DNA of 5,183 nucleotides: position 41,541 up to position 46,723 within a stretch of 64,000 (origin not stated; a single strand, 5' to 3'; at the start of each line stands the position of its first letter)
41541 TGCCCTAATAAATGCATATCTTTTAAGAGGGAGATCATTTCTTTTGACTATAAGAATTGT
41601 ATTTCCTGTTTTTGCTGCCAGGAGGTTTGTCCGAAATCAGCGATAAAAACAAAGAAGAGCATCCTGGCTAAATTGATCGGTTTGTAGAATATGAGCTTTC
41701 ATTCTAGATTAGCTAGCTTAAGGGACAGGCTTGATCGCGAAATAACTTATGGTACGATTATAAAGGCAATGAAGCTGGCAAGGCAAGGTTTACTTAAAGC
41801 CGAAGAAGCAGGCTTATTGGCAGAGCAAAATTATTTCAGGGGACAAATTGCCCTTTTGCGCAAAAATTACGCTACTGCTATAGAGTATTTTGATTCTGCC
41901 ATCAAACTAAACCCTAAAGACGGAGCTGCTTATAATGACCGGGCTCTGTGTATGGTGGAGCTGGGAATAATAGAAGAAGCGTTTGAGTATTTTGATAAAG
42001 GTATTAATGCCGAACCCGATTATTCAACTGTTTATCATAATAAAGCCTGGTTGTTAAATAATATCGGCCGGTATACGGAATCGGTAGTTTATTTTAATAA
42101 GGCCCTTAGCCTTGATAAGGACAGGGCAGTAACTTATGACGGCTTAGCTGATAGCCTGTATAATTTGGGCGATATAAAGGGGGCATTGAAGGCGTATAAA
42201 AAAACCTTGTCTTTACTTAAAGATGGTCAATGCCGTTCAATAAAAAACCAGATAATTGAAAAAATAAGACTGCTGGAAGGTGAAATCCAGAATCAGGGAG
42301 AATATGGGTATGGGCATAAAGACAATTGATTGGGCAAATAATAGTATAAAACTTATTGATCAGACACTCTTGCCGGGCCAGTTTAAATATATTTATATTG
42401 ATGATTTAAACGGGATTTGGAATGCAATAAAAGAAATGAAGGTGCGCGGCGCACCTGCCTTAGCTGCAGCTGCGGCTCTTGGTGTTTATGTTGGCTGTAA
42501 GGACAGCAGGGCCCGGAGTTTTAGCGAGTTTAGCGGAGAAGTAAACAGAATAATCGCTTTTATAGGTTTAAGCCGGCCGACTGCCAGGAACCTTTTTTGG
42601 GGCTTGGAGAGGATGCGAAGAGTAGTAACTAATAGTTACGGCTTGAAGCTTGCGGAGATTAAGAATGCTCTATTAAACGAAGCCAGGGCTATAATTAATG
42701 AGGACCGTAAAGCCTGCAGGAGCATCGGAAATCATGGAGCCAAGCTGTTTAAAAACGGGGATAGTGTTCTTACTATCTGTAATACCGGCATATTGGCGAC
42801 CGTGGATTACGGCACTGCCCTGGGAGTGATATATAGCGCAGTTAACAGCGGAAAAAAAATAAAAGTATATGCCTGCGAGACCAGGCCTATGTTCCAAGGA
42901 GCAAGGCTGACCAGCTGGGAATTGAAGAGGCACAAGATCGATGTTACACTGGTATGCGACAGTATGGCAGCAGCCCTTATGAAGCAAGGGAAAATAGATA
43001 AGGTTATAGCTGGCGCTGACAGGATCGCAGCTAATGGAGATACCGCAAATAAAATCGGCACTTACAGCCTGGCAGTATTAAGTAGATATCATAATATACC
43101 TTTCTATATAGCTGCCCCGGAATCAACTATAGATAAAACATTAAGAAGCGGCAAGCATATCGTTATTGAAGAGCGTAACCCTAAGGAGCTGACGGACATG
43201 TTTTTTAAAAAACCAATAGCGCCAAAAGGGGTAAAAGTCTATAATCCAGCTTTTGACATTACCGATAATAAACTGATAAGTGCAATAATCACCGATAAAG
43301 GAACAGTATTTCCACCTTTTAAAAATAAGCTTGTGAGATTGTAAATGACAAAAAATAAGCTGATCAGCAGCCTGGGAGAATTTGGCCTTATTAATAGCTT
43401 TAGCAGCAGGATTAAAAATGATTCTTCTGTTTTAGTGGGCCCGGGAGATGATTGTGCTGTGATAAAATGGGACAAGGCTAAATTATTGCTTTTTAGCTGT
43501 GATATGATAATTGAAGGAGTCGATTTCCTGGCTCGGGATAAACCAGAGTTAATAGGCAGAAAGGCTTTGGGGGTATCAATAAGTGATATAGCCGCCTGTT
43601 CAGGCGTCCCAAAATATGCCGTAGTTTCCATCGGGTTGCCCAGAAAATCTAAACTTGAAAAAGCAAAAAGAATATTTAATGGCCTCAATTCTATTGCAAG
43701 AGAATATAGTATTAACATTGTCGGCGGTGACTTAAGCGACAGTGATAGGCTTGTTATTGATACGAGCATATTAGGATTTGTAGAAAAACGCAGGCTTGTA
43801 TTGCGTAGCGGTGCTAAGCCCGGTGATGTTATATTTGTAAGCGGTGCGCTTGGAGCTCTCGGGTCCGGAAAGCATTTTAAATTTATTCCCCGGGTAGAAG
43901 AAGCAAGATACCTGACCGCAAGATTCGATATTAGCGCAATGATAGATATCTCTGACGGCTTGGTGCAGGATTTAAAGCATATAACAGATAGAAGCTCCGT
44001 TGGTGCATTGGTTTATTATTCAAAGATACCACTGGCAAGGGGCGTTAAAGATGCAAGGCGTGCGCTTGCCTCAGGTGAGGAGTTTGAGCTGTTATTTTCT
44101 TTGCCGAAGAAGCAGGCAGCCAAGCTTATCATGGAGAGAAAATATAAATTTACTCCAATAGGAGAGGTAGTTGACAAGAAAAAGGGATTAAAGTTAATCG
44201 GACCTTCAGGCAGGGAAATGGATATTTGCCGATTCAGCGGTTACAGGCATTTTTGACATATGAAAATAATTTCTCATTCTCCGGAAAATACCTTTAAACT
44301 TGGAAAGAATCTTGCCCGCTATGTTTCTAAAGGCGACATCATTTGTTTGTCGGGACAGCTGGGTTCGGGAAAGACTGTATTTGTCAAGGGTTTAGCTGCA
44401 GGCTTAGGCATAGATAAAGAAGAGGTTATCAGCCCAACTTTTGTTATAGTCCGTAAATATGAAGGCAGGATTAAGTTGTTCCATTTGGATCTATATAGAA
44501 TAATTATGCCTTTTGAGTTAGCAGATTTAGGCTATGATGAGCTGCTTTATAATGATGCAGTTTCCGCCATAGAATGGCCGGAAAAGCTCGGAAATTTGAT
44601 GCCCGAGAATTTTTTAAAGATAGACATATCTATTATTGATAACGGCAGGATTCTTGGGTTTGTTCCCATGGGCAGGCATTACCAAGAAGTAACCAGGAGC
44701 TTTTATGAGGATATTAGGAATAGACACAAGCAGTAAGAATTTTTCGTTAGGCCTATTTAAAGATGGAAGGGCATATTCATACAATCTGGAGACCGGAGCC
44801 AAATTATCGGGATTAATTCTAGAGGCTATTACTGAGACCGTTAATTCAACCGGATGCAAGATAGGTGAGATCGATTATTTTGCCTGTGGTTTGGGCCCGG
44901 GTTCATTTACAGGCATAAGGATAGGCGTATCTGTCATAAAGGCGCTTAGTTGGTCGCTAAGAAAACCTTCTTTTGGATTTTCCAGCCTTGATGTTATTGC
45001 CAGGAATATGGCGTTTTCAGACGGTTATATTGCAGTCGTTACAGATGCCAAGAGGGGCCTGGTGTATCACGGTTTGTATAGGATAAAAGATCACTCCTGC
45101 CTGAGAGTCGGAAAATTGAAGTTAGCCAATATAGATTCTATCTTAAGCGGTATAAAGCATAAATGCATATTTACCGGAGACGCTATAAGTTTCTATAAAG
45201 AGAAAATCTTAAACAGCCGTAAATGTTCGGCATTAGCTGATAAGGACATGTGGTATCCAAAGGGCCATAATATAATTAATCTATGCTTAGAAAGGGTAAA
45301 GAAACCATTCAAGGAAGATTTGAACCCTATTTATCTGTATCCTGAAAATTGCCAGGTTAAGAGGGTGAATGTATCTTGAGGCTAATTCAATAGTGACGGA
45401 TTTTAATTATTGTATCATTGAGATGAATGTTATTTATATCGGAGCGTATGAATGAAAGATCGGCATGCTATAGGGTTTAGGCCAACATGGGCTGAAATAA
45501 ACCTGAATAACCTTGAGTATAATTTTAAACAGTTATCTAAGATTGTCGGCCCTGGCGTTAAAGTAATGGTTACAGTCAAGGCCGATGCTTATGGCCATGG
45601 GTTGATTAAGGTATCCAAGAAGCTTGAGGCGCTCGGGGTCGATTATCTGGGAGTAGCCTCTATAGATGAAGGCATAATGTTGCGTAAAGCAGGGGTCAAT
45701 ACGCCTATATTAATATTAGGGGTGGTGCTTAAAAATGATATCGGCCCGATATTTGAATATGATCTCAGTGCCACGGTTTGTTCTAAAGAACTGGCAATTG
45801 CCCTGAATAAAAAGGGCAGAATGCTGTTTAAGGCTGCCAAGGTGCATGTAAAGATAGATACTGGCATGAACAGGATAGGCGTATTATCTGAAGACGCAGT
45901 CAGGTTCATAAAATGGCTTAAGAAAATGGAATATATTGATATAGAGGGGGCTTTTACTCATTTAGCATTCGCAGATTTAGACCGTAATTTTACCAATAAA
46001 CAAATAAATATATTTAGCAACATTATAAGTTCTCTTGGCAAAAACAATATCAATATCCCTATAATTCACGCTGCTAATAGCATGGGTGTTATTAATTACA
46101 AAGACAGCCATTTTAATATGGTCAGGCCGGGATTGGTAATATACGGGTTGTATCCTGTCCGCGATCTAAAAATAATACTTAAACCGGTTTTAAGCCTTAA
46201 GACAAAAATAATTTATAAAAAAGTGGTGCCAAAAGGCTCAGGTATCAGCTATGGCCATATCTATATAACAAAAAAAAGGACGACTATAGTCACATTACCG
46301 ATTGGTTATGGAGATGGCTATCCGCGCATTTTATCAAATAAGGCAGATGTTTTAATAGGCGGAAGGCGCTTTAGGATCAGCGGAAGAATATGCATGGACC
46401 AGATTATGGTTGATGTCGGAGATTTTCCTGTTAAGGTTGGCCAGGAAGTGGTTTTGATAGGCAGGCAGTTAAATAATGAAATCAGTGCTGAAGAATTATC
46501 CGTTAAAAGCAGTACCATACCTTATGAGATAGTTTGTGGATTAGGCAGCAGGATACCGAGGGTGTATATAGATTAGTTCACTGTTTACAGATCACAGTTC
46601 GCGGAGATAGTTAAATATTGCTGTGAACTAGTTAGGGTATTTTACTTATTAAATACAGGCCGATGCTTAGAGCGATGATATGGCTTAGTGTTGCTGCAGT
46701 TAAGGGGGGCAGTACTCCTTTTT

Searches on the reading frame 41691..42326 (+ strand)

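Call 57: search_protein_families(library=pfam, proteins=[window:41691-42326:+], max_evalue=0.00001)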
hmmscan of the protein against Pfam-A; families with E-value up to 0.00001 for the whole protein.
window:41691-42326:+ (212 aa): 13 families
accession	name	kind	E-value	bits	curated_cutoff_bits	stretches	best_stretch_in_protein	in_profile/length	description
PF07719.23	TPR_2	-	2.7e-21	74.3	27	0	45-77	2-34/34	Tetratricopeptide repeat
PF00515.34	TPR_1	-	1.1e-19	69.7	27.8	1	48-77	5-34/34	Tetratricopeptide repeat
PF13181.12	TPR_8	-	3.9e-17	61.3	25.7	1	114-144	3-33/34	Tetratricopeptide repeat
PF13431.12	TPR_17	-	2.5e-14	52.7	24.4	0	100-130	1-31/34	Tetratricopeptide repeat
PF13428.12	TPR_14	-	3.7e-13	49.2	23.5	0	49-85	6-42/44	Tetratricopeptide repeat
PF13424.12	TPR_12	-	2.2e-12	47.4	30.1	1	112-177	3-76/77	Tetratricopeptide repeat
PF14559.12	TPR_19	-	6.8e-12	46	25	1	55-115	2-62/68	Tetratricopeptide repeat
PF13432.12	TPR_16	-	8.7e-11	42.5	32.7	1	57-105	10-58/65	Tetratricopeptide repeat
PF13414.12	TPR_11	-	2.5e-09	37.1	26.8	0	55-92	5-42/42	TPR repeat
PF13174.12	TPR_6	-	5.8e-08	33.3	26.3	0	152-173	6-27/33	Tetratricopeptide repeat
PF13374.12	TPR_10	-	3.4e-07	30.5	27.5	0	146-175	2-31/42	Tetratricopeptide repeat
PF13371.12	TPR_9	-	5.2e-07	30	35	0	52-111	3-62/73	Tetratricopeptide repeat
PF12895.13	ANAPC3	-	4.1e-06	27.4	27.2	0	46-102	25-80/82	Anaphase-promoting complex, cyclosome, subunit 3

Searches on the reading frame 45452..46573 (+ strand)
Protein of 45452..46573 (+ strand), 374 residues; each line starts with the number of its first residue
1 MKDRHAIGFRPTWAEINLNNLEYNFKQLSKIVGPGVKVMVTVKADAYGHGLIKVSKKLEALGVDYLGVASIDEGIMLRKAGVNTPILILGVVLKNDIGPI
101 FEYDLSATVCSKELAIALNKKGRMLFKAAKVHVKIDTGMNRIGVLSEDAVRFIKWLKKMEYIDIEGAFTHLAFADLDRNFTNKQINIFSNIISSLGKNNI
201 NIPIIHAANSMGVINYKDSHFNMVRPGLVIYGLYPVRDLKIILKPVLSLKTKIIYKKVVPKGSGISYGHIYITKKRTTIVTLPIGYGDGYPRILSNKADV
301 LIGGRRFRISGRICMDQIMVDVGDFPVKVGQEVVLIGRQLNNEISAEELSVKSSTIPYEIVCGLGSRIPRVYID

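Call 26: search_protein_families(library=pfam, proteins=[window:45452-46573:+], max_evalue=0.001)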
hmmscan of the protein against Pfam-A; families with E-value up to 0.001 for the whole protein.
window:45452-46573:+ (374 aa): 2 families
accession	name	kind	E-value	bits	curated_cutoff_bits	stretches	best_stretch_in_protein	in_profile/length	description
PF01168.26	Ala_racemase_N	-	3.7e-66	223.4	24.1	1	16-235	1-220/220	Alanine racemase, N-terminal domain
PF00842.27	Ala_racemase_C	-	3.1e-46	156.5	25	1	246-372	1-127/127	Alanine racemase, C-terminal domain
